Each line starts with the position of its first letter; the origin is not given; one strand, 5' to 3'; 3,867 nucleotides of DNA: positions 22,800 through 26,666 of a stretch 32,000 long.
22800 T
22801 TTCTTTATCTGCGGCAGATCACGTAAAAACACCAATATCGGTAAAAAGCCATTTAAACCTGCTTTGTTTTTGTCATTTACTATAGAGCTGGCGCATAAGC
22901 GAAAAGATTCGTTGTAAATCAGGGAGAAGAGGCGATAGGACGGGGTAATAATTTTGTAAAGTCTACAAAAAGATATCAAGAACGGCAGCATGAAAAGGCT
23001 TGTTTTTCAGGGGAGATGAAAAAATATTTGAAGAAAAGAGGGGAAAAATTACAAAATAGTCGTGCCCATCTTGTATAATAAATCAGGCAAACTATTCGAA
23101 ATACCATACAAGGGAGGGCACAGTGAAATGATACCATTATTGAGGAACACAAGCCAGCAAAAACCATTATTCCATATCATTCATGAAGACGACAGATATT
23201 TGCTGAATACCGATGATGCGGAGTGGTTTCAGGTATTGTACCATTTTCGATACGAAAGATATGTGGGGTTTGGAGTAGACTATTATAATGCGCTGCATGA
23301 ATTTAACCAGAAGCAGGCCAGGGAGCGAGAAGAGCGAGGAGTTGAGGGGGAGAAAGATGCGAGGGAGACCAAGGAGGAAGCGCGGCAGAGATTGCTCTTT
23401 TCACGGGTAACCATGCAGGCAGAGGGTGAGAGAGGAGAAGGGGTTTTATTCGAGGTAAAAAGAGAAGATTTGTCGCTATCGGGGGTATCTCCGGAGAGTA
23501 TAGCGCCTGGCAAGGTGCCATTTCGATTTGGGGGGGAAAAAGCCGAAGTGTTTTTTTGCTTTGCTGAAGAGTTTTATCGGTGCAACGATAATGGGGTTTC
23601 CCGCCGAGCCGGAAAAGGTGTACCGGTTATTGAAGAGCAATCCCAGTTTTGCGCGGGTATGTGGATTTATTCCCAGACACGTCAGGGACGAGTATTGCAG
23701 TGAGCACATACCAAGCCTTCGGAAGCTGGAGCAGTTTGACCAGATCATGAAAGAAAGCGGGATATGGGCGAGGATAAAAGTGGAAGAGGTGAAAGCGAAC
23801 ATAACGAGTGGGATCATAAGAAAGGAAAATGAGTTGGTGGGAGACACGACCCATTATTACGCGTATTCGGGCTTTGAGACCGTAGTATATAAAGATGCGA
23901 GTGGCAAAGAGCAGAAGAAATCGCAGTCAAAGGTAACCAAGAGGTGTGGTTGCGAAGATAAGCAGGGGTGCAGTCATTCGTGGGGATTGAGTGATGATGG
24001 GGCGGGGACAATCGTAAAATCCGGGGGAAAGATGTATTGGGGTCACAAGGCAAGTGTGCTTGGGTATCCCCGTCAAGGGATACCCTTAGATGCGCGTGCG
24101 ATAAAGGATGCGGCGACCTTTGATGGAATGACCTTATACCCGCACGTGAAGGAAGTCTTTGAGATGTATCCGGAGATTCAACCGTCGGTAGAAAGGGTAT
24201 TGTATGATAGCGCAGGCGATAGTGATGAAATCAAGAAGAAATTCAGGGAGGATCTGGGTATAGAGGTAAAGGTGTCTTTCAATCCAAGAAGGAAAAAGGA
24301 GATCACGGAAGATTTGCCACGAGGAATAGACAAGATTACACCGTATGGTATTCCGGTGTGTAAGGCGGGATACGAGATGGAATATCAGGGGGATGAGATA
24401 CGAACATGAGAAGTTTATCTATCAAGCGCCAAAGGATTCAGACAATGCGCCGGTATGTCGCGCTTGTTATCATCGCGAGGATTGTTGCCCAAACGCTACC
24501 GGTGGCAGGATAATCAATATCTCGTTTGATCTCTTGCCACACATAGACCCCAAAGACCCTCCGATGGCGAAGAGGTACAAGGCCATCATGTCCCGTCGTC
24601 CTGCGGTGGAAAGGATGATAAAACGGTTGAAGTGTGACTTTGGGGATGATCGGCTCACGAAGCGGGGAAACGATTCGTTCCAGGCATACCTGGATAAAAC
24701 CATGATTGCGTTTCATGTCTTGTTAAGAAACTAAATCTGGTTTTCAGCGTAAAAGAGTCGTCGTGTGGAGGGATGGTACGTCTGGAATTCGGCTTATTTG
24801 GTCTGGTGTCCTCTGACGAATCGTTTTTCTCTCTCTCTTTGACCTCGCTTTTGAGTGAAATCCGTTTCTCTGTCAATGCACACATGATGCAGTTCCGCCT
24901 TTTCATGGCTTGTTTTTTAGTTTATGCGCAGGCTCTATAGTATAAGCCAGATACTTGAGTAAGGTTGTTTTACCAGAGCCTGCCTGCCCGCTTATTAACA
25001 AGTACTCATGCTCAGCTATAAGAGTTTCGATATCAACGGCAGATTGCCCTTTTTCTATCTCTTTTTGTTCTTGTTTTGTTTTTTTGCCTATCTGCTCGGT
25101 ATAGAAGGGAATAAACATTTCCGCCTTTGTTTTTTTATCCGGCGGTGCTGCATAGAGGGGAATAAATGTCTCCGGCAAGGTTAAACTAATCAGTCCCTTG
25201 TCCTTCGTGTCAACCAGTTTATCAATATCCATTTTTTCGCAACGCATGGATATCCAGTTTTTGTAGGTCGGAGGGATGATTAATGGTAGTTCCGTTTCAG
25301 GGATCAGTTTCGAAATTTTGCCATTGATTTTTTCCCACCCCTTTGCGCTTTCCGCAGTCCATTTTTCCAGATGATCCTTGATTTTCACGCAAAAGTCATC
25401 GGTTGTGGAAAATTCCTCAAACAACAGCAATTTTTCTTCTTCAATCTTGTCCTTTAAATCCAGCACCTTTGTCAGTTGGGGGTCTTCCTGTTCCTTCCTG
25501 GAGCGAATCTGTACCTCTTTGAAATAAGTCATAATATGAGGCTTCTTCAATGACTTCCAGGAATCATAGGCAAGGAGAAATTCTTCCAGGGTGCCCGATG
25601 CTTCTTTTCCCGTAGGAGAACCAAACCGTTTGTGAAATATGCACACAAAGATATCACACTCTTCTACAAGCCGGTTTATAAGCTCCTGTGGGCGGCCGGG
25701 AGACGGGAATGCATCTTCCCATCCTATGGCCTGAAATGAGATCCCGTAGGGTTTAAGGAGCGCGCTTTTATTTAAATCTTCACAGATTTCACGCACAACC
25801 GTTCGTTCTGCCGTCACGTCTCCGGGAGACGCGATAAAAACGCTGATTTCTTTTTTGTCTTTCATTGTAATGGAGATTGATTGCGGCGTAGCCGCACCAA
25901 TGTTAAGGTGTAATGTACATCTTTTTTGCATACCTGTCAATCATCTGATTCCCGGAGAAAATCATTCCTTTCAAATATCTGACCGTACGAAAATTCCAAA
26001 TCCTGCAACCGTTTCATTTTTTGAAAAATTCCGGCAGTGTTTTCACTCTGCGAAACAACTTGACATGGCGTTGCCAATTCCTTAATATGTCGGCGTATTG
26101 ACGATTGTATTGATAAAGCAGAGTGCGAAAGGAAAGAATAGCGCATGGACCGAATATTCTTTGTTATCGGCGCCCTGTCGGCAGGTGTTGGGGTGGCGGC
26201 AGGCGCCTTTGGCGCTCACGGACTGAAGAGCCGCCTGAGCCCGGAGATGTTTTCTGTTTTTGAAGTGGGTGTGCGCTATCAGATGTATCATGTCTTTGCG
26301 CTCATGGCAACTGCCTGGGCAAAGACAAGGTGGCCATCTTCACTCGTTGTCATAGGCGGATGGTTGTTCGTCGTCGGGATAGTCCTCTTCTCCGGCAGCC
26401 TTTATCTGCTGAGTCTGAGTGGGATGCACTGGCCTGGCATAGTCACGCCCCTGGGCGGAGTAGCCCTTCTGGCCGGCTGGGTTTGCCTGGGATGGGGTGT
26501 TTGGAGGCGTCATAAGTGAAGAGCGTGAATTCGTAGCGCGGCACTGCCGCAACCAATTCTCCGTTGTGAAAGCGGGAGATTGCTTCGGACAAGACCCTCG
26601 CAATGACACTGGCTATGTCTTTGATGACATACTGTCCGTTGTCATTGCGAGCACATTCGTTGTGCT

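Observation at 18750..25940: Candidate undescribed conflict module: DUF4062-NACHT-HEAT-FGE STAND NTPase followed by a SLATT-like two-TM protein, both hit by IS elements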

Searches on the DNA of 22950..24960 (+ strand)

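Call 10: search_dna_similar(query=window:22950-24960:+, collection=plasmids, mode=distant, max_rows=10)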
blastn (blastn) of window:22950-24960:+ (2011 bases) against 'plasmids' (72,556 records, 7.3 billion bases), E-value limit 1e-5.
No match.

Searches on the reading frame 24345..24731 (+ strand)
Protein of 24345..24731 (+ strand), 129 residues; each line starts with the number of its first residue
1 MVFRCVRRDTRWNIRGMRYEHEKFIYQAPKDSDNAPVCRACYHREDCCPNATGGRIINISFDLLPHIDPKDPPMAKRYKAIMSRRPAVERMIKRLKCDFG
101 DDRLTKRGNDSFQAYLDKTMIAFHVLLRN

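Call 7: search_protein_families(library=pfam, proteins=[window:24345-24731:+], max_evalue=0.01)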
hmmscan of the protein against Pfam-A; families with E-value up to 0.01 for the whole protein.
window:24345-24731:+ (129 aa): 1 family
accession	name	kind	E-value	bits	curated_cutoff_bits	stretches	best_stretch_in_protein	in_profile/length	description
PF13751.12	DDE_Tnp_1_6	-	0.00016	22.4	25.1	1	34-116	29-112/125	Transposase DDE domain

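Call 49: search_protein_families(library=ncbifam, proteins=[window:24345-24731:+], max_evalue=0.01)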
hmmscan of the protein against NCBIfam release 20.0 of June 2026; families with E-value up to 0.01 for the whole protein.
window:24345-24731:+ (129 aa): 2 families
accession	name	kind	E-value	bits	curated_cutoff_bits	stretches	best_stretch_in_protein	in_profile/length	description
NF033551.1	transpos_IS1182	equivalog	3.4e-05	22.9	270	1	32-122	389-479/488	IS1182 family transposase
NF033593.1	transpos_ISNCY_1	equivalog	0.00072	18.3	325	1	76-122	390-436/444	ISNCY family transposase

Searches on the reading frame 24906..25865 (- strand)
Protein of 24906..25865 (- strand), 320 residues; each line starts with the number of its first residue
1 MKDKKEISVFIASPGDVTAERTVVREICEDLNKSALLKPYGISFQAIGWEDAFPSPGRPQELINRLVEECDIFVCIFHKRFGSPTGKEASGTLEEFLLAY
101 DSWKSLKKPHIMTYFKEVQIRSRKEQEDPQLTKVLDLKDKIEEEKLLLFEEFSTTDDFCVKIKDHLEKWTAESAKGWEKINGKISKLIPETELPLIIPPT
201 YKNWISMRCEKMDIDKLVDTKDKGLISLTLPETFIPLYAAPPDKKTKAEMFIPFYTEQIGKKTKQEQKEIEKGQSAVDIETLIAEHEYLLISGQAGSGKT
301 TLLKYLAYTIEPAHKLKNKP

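Call 7: search_protein_families(library=pfam, proteins=[window:24906-25865:-], max_evalue=0.01)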
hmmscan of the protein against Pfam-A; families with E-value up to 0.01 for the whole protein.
window:24906-25865:- (320 aa): 11 families
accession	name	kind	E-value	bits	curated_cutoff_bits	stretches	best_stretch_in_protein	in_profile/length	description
PF13271.11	DUF4062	-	1.9e-11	44.4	24.7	1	9-98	2-81/82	Domain of unknown function (DUF4062)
PF20720.3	nSTAND3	-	3.4e-05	24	27.2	1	280-309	11-40/155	Novel STAND NTPase 3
PF25199.1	nSTAND_NTPase5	-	0.00043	20.6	34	1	288-310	43-65/145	Novel STAND NTPase 5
PF13191.12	AAA_16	-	0.00061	20.8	32.6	1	285-313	23-51/167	AAA ATPase domain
PF05729.18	NACHT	-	0.0012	19.2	26.7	1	288-311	2-25/167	NACHT domain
PF13604.12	AAA_30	-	0.0017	18.6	27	1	271-311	3-43/191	AAA domain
PF00005.33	ABC_tran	-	0.0019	19.2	25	1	282-312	7-37/137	ABC transporter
PF13555.12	AAA_29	-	0.0042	17.2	27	1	285-314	21-50/61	P-loop containing region of AAA domain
PF00437.27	T2SSE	-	0.0054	15.9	24.9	1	280-311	136-167/370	Type II/IV secretion system protein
PF03215.21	Rad17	-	0.0055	17.1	23.8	0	266-309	24-68/186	Rad17 P-loop domain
PF24389.1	ORC-CDC6-like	-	0.0077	15.4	27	0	284-308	30-54/571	ORC-CDC6-like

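Call 8: search_protein_families(library=padloc, proteins=[window:24906-25865:-], max_evalue=0.01)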
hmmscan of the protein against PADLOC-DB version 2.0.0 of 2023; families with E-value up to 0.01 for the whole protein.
window:24906-25865:- (320 aa): 12 families
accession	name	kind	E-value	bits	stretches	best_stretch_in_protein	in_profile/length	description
PDLC05050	PDC-S60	-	2.4e-28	96.9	1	7-171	5-168/906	-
PDLC04140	mad8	-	5.1e-05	20.9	1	274-311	15-52/314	mads_8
PDLC05035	PDC-S53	-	7.7e-05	18.9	1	252-316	476-540/900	-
PDLC05051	PDC-S60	-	0.00014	18.1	1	245-307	346-409/1027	-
PDLC01734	typeIV_RecD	-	0.00034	17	1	267-309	337-377/763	RecD_0_IVD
PDLC02165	Avs2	-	0.00041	16.2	1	128-305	55-229/1375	-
PDLC01148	RecD_like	-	0.0014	14.9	1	263-310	307-352/719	RecD/Tra ATPase fused to N-terminal HHH domain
PDLC04475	PDC-M16A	-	0.0017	15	1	284-315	29-60/721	-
PDLC02164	Avs2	-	0.0019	14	1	149-303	205-361/1504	-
PDLC05066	PDC-S68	-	0.0023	14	1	256-315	565-622/1202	-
PDLC05065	PDC-S68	-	0.0045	12.8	1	264-308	599-642/1221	-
PDLC04476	PDC-M16A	-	0.0081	12.6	0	287-312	26-51/691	-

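Call 64: list_cluster_members(proteins=[window:24906-25865:-, window:20928-22991:-, P0088, P0001])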
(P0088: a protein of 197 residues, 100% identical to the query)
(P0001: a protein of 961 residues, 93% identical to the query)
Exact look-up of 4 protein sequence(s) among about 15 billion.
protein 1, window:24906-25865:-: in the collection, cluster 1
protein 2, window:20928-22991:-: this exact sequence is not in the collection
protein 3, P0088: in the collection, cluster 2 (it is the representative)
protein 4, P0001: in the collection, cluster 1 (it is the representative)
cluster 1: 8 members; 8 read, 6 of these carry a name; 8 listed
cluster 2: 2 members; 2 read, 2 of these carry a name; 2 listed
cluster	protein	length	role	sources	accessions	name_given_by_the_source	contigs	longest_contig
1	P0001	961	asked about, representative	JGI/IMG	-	energy-coupling factor transporter ATP-binding protein EcfA2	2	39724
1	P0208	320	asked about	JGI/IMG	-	Type II/IV secretion system protein.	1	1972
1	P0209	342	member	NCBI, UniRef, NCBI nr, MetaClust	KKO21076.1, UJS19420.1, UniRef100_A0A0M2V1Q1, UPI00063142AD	MAG: DUF4062 domain-containing protein [Candidatus Brocadia sp.] | DUF4062 domain-containing protein n=1 Tax=Candidatus Brocadia fulgida TaxID=380242 ... | MAG: hypothetical protein BROFUL_00194 [Candidatus Brocadia fulgida]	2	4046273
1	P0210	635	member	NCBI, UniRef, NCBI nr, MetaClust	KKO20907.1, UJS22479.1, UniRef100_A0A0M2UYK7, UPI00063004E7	MAG: SUMF1/EgtB/PvdO family nonheme iron enzyme [Candidatus Brocadia sp.] | Sulfatase-modifying factor enzyme-like domain-containing protein n=1 Tax=Candidatus ... | MAG: hypothetical protein BROFUL_00364 [Candidatus Brocadia fulgida]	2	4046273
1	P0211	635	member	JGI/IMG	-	Uncharacterized conserved protein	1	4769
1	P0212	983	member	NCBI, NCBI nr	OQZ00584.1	MAG: hypothetical protein B6D35_06300 [Candidatus Brocadia sp. UTAMX2]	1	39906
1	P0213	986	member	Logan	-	-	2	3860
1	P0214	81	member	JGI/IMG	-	-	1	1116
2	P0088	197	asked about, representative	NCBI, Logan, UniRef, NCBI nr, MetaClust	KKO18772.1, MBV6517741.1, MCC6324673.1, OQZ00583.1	MAG: SLATT domain-containing protein [Candidatus Brocadia sp.] | SMODS and SLOG-associating 2TM effector domain-containing protein n=1 Tax=Candidatus ... | MAG: hypothetical protein BROFUL_02552 [Candidatus Brocadia fulgida]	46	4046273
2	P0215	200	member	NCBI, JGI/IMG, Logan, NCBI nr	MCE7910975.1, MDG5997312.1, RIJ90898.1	MAG: hypothetical protein DCC43_14535 [Candidatus Brocadia sp.] | hypothetical protein | DUF4231 domain-containing protein [Candidatus Brocadia sp. AMX3]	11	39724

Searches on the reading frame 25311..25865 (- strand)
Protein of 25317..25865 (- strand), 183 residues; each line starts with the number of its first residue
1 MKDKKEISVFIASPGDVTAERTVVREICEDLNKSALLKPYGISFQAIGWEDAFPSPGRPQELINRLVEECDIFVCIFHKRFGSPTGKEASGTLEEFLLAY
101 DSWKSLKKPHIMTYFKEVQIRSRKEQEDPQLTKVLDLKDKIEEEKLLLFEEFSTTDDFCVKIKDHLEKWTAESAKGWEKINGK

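Call 65: search_solved_structures(query=window:25317-25865:-, max_evalue=1, show_alignments=2)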
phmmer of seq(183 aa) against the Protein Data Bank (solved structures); distinct sequences matched with E-value up to 1: 0.

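Call 74: predict_structure(alignment_id=A5)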
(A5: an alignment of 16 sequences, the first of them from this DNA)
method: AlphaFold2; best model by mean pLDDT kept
length: 185 residues; sequences in the alignment: 16
mean_pLDDT: 82.6   pTM: 0.80
mean pLDDT of the five models: 82.6, 80.2, 78.8, 78.6, 76.7
residues with pLDDT >= 90: 62; 70-90: 92; 50-70: 28; < 50: 3
segments of 3 or more residues with pLDDT < 50: none
pLDDT, mean of each block of 10 residues (from residue 1): 79 86 94 86 87 61 85 91 62 83 87 90 86 89 78 95 93 70 52
secondary structure, 60 per line:
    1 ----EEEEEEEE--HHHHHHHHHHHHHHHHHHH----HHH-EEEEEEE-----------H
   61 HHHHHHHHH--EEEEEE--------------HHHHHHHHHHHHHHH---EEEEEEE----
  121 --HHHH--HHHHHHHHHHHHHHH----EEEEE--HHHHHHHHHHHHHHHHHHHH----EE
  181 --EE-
elements in order: E5-12 H15-33 E42-48 H60-69 E72-77 H92-106 E110-116 H123-126 H129-143 E148-152 H155-174

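Call 77: fold_search(model_id=the predicted structure, library=pdb)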
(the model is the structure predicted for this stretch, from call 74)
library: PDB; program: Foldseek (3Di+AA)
matches with E <= 10: 1624; with E <= 0.001: 12
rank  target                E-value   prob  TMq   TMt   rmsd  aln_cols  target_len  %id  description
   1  4ohr                  6.7e-05  1.00  0.49  0.56   5.4       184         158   15  Crystal structure of MilB from Streptomyces rimofaciens (released 2014-06-25)
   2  4jen_B                1.7e-04  1.00  0.39  0.55   6.9       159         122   17  Structure of Clostridium botulinum CMP N-glycosidase, BcmB (released 2013-09-11)
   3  8q6q_D                2.2e-04  1.00  0.50  0.55   5.9       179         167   11  Structure of human immunity related GTPase Q in complex with GABARAPL2. (released 2024-08-28)
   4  4v8q_BZ               2.8e-04  1.00  0.41  0.24   8.0       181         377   13  Complex of SmpB, a tmRNA fragment and EF-Tu-GDP-Kirromycin with the 70S ribosome (released 2014-07-09)
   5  4jen_A                3.4e-04  1.00  0.37  0.53   7.1       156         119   17  Structure of Clostridium botulinum CMP N-glycosidase, BcmB (released 2013-09-11)
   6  2q62_B                4.9e-04  0.99  0.39  0.35   8.0       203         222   12  Crystal Structure of ArsH from Sinorhizobium meliloti (released 2007-12-11)
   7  1yrh_A                4.9e-04  0.99  0.39  0.37   7.4       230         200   12  Crystal Structure Of Trp Repressor Binding Protein Wrba in complex with FMN (released 2005-02-15)
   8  2q62_C                5.9e-04  0.99  0.40  0.35   7.9       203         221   13  Crystal Structure of ArsH from Sinorhizobium meliloti (released 2007-12-11)
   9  2q62_G                6.2e-04  0.99  0.39  0.35   8.2       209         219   12  Crystal Structure of ArsH from Sinorhizobium meliloti (released 2007-12-11)
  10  4v5l_AZ               6.6e-04  1.00  0.45  0.24  10.2       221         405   12  The structure of EF-Tu and aminoacyl-tRNA bound to the 70S ribosome with a GTP analog (released 2014-07-09)
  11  7b6h                  6.6e-04  0.99  0.42  0.16  11.2       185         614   10  Drosophila melanogaster TRAPP C11 subunits region 1 to 718 (released 2021-06-09)
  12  2q62_D                9.6e-04  0.99  0.38  0.32   8.2       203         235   13  Crystal Structure of ArsH from Sinorhizobium meliloti (released 2007-12-11)
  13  7mq9_SI               1.1e-03  1.00  0.49  0.13   5.8       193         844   14  Cryo-EM structure of the human SSU processome, state pre-A1* (released 2021-09-22)
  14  2fzv_B                1.1e-03  0.99  0.43  0.35   7.5       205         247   14  Crystal Structure of an apo form of a Flavin-binding Protein from Shigella flexneri (released 2006-02-21)
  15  2gf0_C                1.2e-03  1.00  0.48  0.51   7.8       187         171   12  The crystal structure of the human DiRas1 GTPase in the inactive GDP bound state (released 2006-04-04)
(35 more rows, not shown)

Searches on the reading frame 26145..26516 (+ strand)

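Call 7: search_protein_families(library=pfam, proteins=[window:26145-26516:+], max_evalue=0.01)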
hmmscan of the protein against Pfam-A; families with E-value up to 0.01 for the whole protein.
window:26145-26516:+ (124 aa): 1 family
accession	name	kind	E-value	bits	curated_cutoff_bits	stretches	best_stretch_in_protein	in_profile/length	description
PF04241.20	DUF423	-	2.7e-29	101.6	25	1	19-105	1-86/86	Protein of unknown function (DUF423)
